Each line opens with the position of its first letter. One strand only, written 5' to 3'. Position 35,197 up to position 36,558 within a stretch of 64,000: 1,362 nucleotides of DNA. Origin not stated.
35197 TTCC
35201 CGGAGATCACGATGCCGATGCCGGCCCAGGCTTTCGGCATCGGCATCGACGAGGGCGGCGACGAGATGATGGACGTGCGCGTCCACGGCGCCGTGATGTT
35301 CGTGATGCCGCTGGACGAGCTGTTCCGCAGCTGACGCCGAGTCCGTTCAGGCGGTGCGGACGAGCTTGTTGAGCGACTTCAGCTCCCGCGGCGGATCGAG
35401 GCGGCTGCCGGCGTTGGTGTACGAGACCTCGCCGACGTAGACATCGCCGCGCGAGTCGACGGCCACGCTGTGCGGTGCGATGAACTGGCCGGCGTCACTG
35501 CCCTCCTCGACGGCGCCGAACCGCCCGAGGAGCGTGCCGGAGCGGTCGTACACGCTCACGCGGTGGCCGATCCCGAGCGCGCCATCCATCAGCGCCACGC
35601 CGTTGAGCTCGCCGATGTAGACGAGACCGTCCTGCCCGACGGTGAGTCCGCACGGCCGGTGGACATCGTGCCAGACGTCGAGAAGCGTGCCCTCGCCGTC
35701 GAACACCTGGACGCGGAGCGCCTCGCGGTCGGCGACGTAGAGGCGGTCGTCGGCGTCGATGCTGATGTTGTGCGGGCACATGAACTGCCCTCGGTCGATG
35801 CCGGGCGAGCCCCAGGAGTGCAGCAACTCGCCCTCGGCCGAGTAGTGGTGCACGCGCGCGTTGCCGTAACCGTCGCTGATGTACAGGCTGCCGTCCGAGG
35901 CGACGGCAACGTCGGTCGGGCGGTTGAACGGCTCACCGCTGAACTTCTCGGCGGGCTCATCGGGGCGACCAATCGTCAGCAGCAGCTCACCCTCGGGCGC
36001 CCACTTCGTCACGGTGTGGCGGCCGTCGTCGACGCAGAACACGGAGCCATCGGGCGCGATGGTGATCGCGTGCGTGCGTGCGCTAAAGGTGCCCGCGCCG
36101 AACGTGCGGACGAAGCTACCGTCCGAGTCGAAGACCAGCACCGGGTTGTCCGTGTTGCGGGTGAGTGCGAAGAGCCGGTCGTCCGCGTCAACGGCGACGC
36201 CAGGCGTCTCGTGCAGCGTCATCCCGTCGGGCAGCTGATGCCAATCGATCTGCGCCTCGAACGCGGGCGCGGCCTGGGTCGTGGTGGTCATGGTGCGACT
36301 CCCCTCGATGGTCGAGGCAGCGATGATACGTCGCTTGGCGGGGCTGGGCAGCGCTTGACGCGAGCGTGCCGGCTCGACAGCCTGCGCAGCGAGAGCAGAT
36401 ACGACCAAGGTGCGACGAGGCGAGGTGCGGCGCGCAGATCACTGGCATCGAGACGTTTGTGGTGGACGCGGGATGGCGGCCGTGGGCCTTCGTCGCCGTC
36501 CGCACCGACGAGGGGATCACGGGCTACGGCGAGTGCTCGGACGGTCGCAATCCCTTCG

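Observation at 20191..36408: Large CoA-transferase/crotonase/LLM catabolic cluster of unknown substrate flanked by inverted NHL beta-propeller paralogs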

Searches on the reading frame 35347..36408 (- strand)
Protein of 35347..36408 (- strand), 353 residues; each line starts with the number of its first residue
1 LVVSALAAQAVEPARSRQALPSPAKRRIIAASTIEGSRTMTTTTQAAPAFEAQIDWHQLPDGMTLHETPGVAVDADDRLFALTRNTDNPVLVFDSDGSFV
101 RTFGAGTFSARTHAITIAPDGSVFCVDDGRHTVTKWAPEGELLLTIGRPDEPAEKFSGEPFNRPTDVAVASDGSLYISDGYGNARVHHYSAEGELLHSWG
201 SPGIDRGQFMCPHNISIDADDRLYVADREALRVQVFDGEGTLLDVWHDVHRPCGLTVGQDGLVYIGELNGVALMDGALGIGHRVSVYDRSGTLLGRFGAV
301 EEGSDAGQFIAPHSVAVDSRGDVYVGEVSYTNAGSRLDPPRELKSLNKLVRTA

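Call 4: search_protein_families(library=pfam, proteins=[window:35347-36408:-])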
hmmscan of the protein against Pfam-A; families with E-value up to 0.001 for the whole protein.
window:35347-36408:- (353 aa): 6 families
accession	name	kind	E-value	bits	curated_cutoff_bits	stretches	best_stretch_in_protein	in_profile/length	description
PF01436.27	NHL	-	3.2e-19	68.4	20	2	161-189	1-28/28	NHL repeat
PF25021.1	TEN_NHL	-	1.4e-06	28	27.1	0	162-187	330-354/357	Teneurin NHL domain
PF08450.18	SGL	-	6.5e-06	26.4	26.3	0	215-246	189-220/246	SMP-30/Gluconolactonase/LRE-like region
PF24684.1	Vgb_lyase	-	1.1e-05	24.9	50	1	70-269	17-200/290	Virginiamycin B lyase family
PF20067.5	SSL_N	-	1.2e-05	25.5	18.9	0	166-179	25-38/46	Strictosidine synthase-like, N-terminal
PF17170.10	DUF5128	-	0.00018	21.3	22.9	0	74-103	51-79/321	6-bladed beta-propeller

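Call 49: search_protein_families(library=ncbifam, proteins=[window:35347-36291:-], max_evalue=0.00001)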
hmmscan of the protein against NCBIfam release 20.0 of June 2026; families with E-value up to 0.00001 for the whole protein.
window:35347-36291:- (314 aa): 3 families
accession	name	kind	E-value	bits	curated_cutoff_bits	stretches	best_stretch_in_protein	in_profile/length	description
NF035926.1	scyF_NHL_VPEP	equivalog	1.2e-29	103.7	350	1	50-208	125-284/376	scytonemin biosynthesis PEP-CTERM protein ScyF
NF033206.1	ScyE_fam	subfamily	9e-09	35.3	80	0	122-204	252-330/333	ScyD/ScyE family protein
NF047780.1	LIC12708_fam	subfamily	4.9e-08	32.2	150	0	81-205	66-218/391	LIC_12708 family protein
